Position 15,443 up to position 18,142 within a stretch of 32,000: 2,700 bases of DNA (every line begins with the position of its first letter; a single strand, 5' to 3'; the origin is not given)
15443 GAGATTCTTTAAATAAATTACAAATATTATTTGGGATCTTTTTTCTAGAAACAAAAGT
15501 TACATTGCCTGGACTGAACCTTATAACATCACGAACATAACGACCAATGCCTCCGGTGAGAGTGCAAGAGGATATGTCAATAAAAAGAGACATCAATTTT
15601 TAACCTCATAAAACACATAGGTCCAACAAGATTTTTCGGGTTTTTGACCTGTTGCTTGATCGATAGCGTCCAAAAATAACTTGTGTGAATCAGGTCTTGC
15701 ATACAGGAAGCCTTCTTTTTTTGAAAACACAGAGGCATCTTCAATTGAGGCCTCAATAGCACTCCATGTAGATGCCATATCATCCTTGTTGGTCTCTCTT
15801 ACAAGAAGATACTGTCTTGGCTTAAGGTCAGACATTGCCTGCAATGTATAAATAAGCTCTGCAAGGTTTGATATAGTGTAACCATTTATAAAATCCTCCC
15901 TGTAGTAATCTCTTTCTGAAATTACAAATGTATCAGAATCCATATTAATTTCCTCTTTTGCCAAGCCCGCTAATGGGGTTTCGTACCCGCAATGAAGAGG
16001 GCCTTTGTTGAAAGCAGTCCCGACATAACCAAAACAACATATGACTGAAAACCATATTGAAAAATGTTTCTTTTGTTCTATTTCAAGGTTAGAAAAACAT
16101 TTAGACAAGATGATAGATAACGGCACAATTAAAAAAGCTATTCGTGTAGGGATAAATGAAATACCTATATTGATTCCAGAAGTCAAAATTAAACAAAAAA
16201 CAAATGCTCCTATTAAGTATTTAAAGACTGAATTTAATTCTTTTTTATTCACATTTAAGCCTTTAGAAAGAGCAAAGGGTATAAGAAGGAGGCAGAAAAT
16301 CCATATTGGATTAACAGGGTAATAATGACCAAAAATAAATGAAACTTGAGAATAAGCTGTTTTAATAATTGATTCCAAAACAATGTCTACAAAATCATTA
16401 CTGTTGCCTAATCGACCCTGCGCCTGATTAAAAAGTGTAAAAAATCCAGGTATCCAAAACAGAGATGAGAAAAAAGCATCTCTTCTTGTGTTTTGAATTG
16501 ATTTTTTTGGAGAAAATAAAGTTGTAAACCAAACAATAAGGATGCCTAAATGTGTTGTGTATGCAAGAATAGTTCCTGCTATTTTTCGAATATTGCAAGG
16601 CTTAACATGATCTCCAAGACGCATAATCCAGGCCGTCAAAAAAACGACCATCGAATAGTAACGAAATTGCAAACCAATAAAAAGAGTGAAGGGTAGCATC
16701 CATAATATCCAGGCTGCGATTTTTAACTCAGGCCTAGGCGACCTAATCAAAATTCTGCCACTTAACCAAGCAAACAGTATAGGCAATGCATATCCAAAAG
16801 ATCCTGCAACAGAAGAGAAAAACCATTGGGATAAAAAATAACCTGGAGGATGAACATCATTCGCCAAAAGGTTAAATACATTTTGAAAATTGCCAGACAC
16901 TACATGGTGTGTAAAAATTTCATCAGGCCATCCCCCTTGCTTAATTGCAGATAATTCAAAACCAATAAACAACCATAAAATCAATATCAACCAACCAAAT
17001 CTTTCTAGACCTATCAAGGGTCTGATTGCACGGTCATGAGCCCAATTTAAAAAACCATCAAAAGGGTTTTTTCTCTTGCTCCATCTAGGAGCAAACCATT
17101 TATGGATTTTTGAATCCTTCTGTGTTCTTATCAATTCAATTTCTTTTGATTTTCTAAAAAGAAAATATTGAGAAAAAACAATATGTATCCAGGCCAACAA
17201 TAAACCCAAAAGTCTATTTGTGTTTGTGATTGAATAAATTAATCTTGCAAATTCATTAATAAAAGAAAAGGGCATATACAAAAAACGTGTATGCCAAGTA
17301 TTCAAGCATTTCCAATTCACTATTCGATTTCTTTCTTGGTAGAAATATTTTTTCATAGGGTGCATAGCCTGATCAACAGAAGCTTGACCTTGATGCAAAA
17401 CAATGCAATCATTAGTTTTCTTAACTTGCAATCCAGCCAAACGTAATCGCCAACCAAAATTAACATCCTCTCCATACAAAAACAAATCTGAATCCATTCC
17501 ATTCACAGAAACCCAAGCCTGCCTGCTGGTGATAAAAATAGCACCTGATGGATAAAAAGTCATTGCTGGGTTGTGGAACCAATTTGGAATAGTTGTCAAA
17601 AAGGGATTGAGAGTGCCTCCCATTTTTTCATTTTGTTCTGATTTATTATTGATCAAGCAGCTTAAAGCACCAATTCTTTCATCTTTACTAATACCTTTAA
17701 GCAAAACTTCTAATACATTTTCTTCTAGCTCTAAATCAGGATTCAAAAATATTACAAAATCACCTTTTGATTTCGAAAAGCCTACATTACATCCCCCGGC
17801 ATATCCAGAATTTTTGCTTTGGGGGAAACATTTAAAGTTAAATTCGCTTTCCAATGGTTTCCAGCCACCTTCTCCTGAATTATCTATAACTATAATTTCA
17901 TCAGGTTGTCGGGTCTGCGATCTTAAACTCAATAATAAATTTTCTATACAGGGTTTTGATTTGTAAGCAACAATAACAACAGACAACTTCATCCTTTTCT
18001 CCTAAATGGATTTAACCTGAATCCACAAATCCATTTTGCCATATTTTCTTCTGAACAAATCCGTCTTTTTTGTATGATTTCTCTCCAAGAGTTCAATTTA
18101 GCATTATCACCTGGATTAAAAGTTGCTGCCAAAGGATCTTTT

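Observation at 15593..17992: Single polypeptide combining a cytoplasmic GT2 domain with a GT-C (PMT_2/ArnT-like) membrane glycosyltransferase domain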

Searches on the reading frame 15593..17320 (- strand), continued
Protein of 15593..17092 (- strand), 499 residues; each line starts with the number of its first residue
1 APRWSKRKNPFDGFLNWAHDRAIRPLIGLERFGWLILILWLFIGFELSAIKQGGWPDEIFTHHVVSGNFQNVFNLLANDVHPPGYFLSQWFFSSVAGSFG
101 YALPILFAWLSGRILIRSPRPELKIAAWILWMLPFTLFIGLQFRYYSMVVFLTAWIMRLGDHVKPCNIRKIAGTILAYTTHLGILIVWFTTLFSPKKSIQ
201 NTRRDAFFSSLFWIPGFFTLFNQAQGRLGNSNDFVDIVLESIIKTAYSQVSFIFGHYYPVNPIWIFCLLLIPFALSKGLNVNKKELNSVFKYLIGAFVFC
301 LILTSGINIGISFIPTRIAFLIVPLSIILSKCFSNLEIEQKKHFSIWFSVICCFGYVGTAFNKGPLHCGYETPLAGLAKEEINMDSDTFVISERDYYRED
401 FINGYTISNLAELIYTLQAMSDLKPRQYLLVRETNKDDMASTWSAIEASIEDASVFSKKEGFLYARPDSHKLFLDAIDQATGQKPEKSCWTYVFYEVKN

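Call 34: list_cluster_members(proteins=[P0001, P0002, P0005, P0007])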
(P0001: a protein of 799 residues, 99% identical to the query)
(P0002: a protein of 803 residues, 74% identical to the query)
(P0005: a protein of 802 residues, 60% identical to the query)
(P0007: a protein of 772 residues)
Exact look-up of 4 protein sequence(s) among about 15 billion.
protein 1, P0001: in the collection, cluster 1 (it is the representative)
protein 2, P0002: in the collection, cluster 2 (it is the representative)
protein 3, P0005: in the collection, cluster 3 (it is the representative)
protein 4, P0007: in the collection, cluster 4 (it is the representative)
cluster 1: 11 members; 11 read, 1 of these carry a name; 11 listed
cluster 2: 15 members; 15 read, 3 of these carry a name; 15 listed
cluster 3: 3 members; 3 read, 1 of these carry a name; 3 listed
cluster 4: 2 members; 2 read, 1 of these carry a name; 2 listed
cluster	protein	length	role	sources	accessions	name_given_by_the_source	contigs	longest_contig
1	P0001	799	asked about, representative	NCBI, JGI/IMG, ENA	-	-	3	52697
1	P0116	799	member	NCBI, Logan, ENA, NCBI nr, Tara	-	-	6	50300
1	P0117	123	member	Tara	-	strand:- start:6091 stop:6462 length:372 start_codon:yes stop_codon:yes gene_type:complete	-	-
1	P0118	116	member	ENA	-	-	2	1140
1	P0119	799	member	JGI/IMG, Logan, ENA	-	-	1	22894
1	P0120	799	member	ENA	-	-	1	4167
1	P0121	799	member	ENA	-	-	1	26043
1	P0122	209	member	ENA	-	-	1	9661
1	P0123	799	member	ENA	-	-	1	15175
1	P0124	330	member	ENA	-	-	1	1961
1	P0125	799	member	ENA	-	-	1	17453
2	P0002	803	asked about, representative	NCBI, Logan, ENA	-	-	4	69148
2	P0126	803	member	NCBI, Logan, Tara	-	strand:- start:8458 stop:10869 length:2412 start_codon:yes stop_codon:yes ...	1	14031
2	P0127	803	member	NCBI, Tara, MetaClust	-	strand:+ start:6309 stop:8720 length:2412 start_codon:yes stop_codon:yes ... | TARA_078_DCM_0.45-0.8_scaffold248941_1_gene258260 COG1216 ""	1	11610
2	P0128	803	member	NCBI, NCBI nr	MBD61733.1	hypothetical protein CL645_02610 [bacterium] | hypothetical protein [bacterium]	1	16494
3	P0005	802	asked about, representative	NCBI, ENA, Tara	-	strand:+ start:928 stop:3336 length:2409 start_codon:yes stop_codon:yes gene_type:complete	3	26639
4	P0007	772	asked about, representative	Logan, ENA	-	-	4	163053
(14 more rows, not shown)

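Call 38: find_related_loci(query=A2, collection=genome_contigs, flank=10000)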
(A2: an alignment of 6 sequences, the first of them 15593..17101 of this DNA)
Query A2 (502 aa) in genome_contigs; peptide patterns used: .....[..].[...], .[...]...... (x = any residue, [..] = any of these).
73 stretches matched a pattern; 4 encode a relative of the query (tblastn E <= 1e-3); 4 distinct loci.
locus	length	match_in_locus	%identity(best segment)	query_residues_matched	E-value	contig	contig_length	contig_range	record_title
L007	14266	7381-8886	62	1-502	0e+0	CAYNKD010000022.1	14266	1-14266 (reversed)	MAG TPA_asm: uncultured bacterium isolate binchicken_co46_18 genome assembly, contig: NODE_8049_length_14266_cov_6.84730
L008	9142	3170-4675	60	1-502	0e+0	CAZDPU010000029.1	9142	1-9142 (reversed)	MAG TPA_asm: uncultured bacterium isolate SRP077602_co11_586 genome assembly, contig: NODE_9263_length_9142_cov_7.222406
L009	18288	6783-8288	61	1-502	0e+0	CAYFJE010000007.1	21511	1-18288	MAG TPA_asm: uncultured bacterium isolate ERP001736_co2_67 genome assembly, contig: NODE_751_length_21511_cov_6.664849,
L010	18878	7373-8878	60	1-502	0e+0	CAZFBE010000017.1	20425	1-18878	MAG TPA_asm: uncultured bacterium isolate binchicken_co46_303 genome assembly, contig: NODE_4824_length_20425_cov_20.402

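Call 46: predict_structure(alignment_id=A4)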
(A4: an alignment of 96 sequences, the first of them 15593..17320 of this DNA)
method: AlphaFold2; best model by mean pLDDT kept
length: 575 residues; sequences in the alignment: 96
mean_pLDDT: 85.2   pTM: 0.81
mean pLDDT of the five models: 85.2, 84.3, 83.9, 82.6, 80.7
residues with pLDDT >= 90: 315; 70-90: 175; 50-70: 51; < 50: 34
segments of 3 or more residues with pLDDT < 50: 1-15, 64-81
pLDDT, mean of each block of 10 residues (from residue 1): 41 52 72 80 72 69 46 43 63 63 73 93 78 92 95 93 97 93 96 93 97 96 98 94 96 97 97 96 97 90 85 96 95 86 79 76 94 96 91 97 95 91 93 90 85 87 87 65 79 88 93 86 91 94 88 92 93 87
secondary structure, 60 per line:
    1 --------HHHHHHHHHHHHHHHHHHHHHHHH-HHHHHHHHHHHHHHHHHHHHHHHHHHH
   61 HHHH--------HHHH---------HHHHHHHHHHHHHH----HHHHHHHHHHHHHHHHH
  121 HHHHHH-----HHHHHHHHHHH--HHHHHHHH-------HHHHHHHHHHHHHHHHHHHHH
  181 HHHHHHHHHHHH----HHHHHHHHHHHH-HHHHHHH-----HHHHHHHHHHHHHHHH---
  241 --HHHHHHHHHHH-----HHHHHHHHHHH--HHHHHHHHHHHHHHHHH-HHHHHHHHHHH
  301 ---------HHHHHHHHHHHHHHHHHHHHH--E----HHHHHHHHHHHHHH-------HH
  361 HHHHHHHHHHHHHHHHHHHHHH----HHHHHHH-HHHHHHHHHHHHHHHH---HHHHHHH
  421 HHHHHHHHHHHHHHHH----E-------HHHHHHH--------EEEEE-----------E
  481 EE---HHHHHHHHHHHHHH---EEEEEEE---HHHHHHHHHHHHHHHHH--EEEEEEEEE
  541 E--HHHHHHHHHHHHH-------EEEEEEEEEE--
elements in order: H9-32 H34-64 H73-76 H86-99 H104-126 H132-142 H145-152 H160-192 H197-208 H210-216 H222-237 H243-253 H259-269 H272-288 H290-300 H310-330 H338-351 H359-382 H387-393 H395-410 H414-436 H449-455 E464-468 E480-482 H486-499 E503-509 H513-529 E532-541 H544-556 E564-573

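Call 48: fold_search(model_id=the predicted structure, library=pdb)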
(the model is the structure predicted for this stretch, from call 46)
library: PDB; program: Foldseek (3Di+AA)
matches with E <= 10: 388; with E <= 0.001: 1
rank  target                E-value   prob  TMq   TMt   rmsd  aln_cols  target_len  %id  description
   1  9s6t_A                1.5e-04  1.00  0.46  0.53   7.6       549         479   10  Ternary cryo-EM structure of chicken ALG12 with Dol25-PP-GlcNAc2Man7, Dol25-P-Man, and Fab (released 2026-03-18)
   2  5f15                  1.3e-03  1.00  0.39  0.41  10.8       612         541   10  Crystal Structure of ArnT from Cupriavidus metallidurans bound to Undecaprenyl phosphate (released 2016-02-17)
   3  8agb_A                1.8e-03  1.00  0.37  0.34  14.7       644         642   11  Structure of yeast oligosaccharylransferase complex with lipid-linked oligosaccharide bound (released 2022-12-07)
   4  5ezm                  4.8e-03  1.00  0.40  0.42   9.0       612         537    9  Crystal Structure of ArnT from Cupriavidus metallidurans in the apo state (released 2016-02-17)
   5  6wbx                  5.4e-03  0.97  0.26  0.14  14.3       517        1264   13  Single-Particle Cryo-EM Structure of Arabinofuranosyltransferase AftD from Mycobacteria, Mutant R1389S Class 1 (released 2020-05-13)
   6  9i5k_A                1.0e-02  1.00  0.33  0.37   9.2       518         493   11  Structure of the Chaetomium thermophilum Pmt4 homodimer (C2 symmetry) (released 2025-12-24)
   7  9s6u_A                2.2e-02  0.97  0.36  0.38  11.0       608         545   10  Ternary cryo-EM structure of human ALG9 with Dol25-PP-GlcNAc2Man8, Dol25-P-Man and Fab (released 2026-03-18)
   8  4ybq_B                6.0e-02  0.12  0.09  0.10  24.5       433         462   14  Rat GLUT5 with Fv in the outward-open form (released 2015-10-07)
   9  9s6s_A                6.2e-02  0.87  0.35  0.37  10.7       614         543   10  Ternary cryo-EM structure of human ALG9 with Dol25-PP-GlcNAc2Man6, Dol25-P-Man and Fab (released 2026-03-18)
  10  3waj                  7.5e-02  0.95  0.37  0.29  16.4       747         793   10  Crystal structure of the Archaeoglobus fulgidus oligosaccharyltransferase (O29867_ARCFU) complex with Zn and sulfate (released 2013-10-30)
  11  9j2n                  8.2e-02  0.12  0.10  0.11  23.9       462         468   15  Cryo-EM structure of the human glucose transporter, GLUT7 in outward-facing open conformation (released 2024-09-25)
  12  8if8_B                8.6e-02  0.60  0.26  0.25  13.4       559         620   11  Arabinosyltransferase AftA (released 2023-05-31)
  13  9b3m                  1.2e-01  0.23  0.13  0.18  20.3       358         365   14  NorA in inward-open conformation (NorA-BRIL fusion) (released 2024-12-11)
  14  4ybq_A                1.2e-01  0.10  0.09  0.11  23.3       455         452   12  Rat GLUT5 with Fv in the outward-open form (released 2015-10-07)
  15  9i5l_A                1.2e-01  0.99  0.22  0.19   7.1       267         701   16  Structure of the Chaetomium thermophilum Pmt4 homodimer (C1 symmetry) (released 2025-12-24)
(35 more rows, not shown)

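Call 56: find_encoding_contigs(protein=P0007, flank=10000, max_places=3)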
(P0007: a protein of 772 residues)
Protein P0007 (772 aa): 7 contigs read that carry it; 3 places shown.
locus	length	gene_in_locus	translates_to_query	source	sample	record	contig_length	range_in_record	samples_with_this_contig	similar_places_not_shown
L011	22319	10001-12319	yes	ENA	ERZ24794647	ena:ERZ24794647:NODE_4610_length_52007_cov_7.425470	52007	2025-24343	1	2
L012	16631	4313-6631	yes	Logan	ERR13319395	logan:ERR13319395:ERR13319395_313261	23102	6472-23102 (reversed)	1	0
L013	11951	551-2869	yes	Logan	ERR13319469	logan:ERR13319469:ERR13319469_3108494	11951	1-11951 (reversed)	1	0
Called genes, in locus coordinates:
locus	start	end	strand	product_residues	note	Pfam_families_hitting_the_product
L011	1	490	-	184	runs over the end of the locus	PF02577:BFN_dom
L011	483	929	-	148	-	PF00731:AIRC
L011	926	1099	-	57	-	-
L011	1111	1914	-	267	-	PF03331:LpxC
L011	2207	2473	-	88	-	-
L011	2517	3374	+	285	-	PF01370:Epimerase, PF04321:RmlD_sub_bind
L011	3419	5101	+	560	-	PF13091:PLDc_2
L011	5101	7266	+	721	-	PF13620:CarboxypepD_reg, PF13715:CarbopepD_reg_2 (weak), PF13620:CarboxypepD_reg, PF13715:CarbopepD_reg_2 (weak)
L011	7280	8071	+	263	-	-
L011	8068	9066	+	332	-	PF13439:Glyco_transf_4, PF20706:GT4-conflict, PF00534:Glycos_transf_1, PF13692:Glyco_trans_1_4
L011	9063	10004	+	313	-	PF00535:Glycos_transf_2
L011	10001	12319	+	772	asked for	PF00535:Glycos_transf_2, PF13641:Glyco_tranf_2_3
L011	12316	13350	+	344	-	PF13439:Glyco_transf_4 (weak), PF20706:GT4-conflict, PF00534:Glycos_transf_1, PF13692:Glyco_trans_1_4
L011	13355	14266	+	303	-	-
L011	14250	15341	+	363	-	PF13439:Glyco_transf_4 (faint), PF20706:GT4-conflict (weak), PF00534:Glycos_transf_1, PF13692:Glyco_trans_1_4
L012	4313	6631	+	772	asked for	PF00535:Glycos_transf_2, PF13641:Glyco_tranf_2_3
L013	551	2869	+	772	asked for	PF00535:Glycos_transf_2, PF13641:Glyco_tranf_2_3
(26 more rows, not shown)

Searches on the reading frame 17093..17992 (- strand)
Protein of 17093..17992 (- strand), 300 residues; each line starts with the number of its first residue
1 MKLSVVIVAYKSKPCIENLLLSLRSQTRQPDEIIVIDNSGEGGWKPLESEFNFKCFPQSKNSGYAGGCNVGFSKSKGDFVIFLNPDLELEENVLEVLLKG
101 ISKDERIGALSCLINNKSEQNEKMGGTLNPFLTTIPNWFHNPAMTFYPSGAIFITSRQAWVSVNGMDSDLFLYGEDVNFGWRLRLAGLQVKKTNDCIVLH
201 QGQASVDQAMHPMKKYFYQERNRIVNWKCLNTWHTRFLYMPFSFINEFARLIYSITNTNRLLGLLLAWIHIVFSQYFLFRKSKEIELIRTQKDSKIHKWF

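Call 31: search_solved_structures(query=window:17093-17992:-, max_evalue=0.01, show_alignments=0)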
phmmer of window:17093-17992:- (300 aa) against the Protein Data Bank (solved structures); distinct sequences matched with E-value up to 0.01: 8.
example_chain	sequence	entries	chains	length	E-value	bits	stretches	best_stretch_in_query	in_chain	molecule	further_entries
5mlz_A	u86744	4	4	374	0.00017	23.9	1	1-107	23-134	Dolichol monophosphate mannose synthase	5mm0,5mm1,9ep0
22ao_A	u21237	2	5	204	0.00058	22.1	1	5-100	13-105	GmaR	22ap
2z87_A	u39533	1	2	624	0.0022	20.3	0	114-202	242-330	Chondroitin synthase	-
2z86_A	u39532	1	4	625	0.0022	20.3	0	114-202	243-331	Chondroitin synthase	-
5tze_C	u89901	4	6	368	0.0027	20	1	1-94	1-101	Glycosyl transferase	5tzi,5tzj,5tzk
6p61_A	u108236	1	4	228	0.0036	19.6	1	3-112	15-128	Glycosyltransferase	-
5tz8_A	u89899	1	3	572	0.0055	18.9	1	1-94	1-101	Glycosyl transferase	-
3bcv_A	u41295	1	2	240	0.0087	18.3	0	2-91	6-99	Putative glycosyltransferase protein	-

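Call 59: find_homologous_proteins(query=window:17093-17992:-, max_evalue=1e-8)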
Query window:17093-17992:- (300 aa): 6 proteins with E <= 1e-8 among 960 candidates.
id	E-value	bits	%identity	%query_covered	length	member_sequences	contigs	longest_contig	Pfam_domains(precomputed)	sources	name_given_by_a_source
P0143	9.4e-39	151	37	74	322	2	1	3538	PF10111.15,PF13641.13,PF00535.33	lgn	-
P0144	6.2e-16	76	32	78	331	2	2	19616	PF13641.13,PF00535.33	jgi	jgi:GT2 family glycosyltransferase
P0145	4.8e-13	67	27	71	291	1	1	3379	PF13632.13,PF10111.15,PF13641.13,PF00535.33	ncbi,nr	ncbi:glycosyltransferase family 2 protein [bacterium]|nr:glycosyltransferase family 2 protein [bacte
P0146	4.2e-12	64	31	63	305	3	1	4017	PF13712.13,PF13632.13,PF10111.15,PF13641.13,PF00535.33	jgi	-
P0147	1.4e-10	59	31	63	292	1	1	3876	PF13632.13,PF13641.13,PF00535.33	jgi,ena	-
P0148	2.5e-9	55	23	77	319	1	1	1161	PF10111.15,PF13641.13,PF00535.33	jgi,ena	-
